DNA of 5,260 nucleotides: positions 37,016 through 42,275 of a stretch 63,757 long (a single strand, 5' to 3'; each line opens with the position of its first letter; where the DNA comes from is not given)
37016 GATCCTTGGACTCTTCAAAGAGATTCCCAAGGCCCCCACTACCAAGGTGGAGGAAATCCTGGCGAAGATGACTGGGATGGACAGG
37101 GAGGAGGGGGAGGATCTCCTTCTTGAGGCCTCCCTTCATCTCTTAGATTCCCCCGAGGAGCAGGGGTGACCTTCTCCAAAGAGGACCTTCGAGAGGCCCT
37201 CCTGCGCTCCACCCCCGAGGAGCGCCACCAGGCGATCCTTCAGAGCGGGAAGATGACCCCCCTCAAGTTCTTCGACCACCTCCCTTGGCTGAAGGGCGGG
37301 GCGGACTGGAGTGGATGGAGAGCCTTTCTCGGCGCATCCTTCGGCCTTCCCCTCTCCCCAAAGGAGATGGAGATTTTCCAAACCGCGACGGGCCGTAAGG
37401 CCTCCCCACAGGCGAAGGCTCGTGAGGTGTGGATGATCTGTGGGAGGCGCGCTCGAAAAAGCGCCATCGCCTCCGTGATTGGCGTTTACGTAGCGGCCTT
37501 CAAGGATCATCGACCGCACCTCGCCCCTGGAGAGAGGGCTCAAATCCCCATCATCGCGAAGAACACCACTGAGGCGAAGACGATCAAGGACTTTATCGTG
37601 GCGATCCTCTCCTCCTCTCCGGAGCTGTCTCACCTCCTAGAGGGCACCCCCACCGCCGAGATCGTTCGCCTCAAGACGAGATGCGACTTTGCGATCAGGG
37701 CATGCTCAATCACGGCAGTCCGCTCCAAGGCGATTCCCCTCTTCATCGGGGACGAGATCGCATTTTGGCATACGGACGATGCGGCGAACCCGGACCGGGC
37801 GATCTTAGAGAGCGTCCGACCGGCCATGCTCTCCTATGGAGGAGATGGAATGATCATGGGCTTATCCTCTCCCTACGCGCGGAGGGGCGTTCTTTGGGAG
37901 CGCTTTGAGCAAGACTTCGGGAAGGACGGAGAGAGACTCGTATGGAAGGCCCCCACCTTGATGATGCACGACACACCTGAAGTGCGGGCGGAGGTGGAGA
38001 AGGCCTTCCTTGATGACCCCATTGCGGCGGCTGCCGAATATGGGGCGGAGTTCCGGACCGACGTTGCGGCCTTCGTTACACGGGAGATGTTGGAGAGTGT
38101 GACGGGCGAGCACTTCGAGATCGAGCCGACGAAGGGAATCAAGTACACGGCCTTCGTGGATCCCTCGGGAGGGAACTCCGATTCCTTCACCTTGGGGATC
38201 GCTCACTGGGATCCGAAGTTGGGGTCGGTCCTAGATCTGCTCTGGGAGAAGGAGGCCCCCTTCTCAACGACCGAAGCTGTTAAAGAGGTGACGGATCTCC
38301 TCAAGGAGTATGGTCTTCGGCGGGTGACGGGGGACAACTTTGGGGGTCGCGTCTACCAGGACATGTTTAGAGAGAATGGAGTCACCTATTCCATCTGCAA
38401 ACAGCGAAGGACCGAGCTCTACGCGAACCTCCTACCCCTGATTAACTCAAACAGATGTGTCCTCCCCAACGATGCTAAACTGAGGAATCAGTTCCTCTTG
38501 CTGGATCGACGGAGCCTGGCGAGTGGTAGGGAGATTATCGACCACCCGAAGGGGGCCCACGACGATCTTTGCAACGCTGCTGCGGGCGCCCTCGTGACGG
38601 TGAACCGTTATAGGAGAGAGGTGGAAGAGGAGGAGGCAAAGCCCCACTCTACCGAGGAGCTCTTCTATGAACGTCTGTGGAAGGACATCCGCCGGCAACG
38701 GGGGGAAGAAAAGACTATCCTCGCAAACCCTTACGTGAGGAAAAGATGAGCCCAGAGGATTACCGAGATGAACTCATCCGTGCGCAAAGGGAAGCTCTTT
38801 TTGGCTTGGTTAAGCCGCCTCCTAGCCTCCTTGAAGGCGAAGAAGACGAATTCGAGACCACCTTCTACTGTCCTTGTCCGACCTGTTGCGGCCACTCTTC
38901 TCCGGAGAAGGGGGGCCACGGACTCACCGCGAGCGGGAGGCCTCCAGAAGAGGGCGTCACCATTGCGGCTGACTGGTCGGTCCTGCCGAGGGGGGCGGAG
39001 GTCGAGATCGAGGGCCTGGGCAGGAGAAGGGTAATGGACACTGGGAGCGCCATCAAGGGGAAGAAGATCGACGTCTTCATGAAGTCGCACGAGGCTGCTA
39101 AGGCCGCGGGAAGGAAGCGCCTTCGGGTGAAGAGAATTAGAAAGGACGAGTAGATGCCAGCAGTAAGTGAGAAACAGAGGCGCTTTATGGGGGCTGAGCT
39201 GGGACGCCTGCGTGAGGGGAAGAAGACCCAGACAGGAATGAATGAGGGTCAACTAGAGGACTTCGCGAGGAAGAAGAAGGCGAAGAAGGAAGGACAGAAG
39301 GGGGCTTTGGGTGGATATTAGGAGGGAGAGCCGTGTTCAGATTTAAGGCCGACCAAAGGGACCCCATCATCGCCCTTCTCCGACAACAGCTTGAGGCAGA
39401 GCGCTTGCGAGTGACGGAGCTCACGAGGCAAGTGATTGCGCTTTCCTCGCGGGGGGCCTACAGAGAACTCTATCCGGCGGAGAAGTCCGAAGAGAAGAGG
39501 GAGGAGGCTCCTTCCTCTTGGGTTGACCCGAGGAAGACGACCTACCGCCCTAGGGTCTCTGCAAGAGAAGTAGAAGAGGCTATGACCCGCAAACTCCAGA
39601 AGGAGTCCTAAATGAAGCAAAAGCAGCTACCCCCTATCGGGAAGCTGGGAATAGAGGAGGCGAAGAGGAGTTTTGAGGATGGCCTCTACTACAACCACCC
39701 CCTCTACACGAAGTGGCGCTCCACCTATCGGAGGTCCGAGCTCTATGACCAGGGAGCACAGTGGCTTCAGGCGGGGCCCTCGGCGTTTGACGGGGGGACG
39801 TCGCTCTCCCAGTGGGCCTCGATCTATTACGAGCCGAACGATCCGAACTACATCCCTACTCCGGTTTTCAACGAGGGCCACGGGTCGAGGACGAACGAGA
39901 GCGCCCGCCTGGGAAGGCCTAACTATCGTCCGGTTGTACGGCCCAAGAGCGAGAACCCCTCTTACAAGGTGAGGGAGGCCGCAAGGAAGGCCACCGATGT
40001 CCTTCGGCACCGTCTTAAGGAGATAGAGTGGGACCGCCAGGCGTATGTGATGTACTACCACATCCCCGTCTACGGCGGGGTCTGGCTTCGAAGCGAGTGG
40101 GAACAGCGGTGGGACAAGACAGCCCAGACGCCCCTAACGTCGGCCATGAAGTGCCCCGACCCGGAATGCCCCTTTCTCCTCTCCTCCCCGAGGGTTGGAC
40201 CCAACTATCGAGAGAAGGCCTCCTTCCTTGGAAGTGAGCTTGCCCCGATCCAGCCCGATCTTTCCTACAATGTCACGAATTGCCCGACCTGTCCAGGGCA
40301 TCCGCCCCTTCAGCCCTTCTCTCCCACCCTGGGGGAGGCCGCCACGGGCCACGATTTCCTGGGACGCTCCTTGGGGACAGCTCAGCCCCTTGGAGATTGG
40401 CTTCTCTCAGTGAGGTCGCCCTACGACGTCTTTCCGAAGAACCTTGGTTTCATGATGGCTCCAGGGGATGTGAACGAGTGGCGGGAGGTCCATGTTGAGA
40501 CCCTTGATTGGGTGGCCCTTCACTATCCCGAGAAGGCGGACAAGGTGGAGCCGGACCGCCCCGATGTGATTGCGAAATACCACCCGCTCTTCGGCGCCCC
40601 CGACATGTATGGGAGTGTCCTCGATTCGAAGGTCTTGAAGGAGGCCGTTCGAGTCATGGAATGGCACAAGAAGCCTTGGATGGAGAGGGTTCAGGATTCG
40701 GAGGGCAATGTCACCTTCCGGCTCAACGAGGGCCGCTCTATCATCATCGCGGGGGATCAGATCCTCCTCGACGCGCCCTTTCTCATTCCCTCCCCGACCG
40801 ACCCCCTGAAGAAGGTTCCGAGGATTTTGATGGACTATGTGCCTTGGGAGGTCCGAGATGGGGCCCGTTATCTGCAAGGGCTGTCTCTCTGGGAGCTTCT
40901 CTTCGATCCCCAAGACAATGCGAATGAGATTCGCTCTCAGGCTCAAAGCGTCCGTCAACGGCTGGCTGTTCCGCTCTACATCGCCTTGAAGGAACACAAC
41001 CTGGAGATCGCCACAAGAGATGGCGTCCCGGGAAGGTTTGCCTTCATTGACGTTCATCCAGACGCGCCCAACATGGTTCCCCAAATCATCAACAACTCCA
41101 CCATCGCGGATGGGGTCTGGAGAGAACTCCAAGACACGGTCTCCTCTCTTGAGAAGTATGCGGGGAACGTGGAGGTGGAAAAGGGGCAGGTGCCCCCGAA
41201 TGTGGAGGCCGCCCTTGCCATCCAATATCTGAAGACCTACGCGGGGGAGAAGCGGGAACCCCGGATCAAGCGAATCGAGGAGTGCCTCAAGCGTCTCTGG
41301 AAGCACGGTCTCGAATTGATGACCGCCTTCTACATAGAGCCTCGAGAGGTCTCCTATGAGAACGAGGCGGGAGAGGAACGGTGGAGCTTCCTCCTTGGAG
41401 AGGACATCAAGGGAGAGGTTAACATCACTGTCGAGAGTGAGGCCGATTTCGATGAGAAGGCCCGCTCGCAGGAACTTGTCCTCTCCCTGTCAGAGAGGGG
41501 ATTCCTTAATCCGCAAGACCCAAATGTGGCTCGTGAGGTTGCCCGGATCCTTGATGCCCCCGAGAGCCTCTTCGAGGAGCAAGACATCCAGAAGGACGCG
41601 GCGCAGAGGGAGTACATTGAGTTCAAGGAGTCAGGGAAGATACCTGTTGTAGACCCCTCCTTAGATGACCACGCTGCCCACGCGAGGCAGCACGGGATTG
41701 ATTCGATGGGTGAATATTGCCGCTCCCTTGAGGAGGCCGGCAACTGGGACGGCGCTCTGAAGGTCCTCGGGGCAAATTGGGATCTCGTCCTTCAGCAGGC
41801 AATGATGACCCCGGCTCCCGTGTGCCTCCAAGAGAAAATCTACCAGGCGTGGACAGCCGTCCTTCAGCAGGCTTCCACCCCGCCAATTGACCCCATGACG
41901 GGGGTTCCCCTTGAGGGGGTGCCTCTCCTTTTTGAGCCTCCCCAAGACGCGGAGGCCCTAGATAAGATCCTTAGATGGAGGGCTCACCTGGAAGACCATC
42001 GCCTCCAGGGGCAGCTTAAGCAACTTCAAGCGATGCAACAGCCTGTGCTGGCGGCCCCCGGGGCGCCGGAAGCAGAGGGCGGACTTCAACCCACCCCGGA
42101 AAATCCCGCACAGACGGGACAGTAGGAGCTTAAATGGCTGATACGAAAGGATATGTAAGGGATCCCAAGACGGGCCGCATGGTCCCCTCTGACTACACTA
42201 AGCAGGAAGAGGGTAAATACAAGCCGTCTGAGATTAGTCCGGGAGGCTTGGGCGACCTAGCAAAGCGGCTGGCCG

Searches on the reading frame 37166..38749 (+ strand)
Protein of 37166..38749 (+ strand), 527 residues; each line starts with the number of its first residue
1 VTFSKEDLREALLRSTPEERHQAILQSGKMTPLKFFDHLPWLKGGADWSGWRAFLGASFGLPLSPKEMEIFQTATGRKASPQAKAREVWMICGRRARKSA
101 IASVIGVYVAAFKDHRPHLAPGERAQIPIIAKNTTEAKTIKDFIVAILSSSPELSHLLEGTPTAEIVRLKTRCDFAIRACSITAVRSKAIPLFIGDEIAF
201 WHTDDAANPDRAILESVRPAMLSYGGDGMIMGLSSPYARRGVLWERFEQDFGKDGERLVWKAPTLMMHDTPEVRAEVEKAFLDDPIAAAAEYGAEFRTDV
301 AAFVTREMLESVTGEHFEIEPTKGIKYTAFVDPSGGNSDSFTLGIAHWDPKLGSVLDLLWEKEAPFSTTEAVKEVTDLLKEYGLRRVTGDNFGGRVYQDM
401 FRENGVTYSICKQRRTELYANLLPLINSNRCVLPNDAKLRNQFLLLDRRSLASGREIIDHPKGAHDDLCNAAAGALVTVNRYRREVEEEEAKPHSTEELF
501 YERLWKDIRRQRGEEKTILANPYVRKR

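Call 81: search_protein_families(library=phrogs, proteins=[window:37166-38749:+], max_evalue=0.001)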
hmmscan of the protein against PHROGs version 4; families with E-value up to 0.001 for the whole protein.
window:37166-38749:+ (527 aa): 1 family
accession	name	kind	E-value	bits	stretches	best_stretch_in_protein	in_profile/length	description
phrog_9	-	head and packaging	9.1e-06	25.8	1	79-245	218-369/812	terminase large subunit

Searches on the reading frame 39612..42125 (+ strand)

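Call 81: search_protein_families(library=phrogs, proteins=[window:39612-42125:+], max_evalue=0.001)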
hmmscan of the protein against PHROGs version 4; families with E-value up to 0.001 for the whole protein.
window:39612-42125:+ (837 aa): 2 families
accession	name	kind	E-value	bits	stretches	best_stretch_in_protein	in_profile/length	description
phrog_156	-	head and packaging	2.3e-09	37.3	1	293-651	178-552/681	portal protein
phrog_332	-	connector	0.00058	19.3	0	412-665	267-516/560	head-tail adaptor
